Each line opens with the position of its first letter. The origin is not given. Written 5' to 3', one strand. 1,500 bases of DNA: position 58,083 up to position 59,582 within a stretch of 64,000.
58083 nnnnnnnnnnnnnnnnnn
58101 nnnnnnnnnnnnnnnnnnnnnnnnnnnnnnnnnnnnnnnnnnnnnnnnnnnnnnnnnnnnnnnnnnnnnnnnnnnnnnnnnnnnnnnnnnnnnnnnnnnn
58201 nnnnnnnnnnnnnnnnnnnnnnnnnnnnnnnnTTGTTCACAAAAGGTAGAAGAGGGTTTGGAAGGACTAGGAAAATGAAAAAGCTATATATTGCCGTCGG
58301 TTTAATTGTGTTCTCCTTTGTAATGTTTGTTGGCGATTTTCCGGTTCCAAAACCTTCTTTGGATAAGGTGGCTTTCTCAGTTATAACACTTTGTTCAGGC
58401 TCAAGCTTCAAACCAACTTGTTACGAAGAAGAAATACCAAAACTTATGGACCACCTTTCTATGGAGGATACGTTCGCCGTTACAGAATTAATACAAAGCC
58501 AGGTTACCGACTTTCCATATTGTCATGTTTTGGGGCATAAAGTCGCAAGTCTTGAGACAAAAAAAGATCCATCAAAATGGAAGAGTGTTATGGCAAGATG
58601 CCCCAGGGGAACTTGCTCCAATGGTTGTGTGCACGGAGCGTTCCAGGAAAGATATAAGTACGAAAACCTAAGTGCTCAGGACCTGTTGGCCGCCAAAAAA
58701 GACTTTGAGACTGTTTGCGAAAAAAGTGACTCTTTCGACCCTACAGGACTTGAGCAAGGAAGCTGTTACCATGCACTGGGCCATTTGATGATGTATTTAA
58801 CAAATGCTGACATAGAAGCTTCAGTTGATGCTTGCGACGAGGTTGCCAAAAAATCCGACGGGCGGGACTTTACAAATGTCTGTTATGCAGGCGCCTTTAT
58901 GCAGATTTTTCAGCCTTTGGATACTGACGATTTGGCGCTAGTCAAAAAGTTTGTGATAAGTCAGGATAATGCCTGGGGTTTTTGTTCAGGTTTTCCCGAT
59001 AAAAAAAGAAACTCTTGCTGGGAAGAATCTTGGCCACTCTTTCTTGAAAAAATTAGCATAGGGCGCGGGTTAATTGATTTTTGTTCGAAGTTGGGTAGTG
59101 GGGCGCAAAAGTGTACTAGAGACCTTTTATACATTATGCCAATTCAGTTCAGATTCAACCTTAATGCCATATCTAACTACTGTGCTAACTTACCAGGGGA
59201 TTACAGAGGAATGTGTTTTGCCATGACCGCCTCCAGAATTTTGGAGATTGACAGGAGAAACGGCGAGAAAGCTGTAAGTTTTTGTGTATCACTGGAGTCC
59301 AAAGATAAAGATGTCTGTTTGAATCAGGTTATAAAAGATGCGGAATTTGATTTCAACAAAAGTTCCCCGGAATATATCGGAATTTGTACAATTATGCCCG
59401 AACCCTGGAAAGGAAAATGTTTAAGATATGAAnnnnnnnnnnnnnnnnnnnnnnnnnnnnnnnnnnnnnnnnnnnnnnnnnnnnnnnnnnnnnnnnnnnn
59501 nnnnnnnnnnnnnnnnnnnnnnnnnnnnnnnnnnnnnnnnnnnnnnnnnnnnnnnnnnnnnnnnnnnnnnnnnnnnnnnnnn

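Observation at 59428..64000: Cupredoxin-like domain with the Cys ligand replaced: conserved F-WPAS-(D/N)-x-HP-x-H ... (Y/F)-HDHL-x-P ... G-x-(I/V)-x-V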

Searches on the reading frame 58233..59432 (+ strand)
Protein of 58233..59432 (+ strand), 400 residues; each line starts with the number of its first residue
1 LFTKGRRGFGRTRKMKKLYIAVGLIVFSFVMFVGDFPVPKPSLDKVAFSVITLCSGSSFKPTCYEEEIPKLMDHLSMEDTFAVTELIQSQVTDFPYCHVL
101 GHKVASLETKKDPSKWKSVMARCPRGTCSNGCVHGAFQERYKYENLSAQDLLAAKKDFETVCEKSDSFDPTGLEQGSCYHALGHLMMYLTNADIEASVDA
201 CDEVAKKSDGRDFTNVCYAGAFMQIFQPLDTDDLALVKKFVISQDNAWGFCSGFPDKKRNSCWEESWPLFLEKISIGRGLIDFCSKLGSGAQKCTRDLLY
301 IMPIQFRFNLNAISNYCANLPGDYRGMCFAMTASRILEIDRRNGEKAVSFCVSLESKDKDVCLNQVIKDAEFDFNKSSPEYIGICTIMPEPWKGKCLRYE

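Call 8: search_protein_families(library=pfam, proteins=[window:58233-59432:+], max_evalue=1)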
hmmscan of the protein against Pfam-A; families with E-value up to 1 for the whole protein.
window:58233-59432:+ (400 aa): 0 families
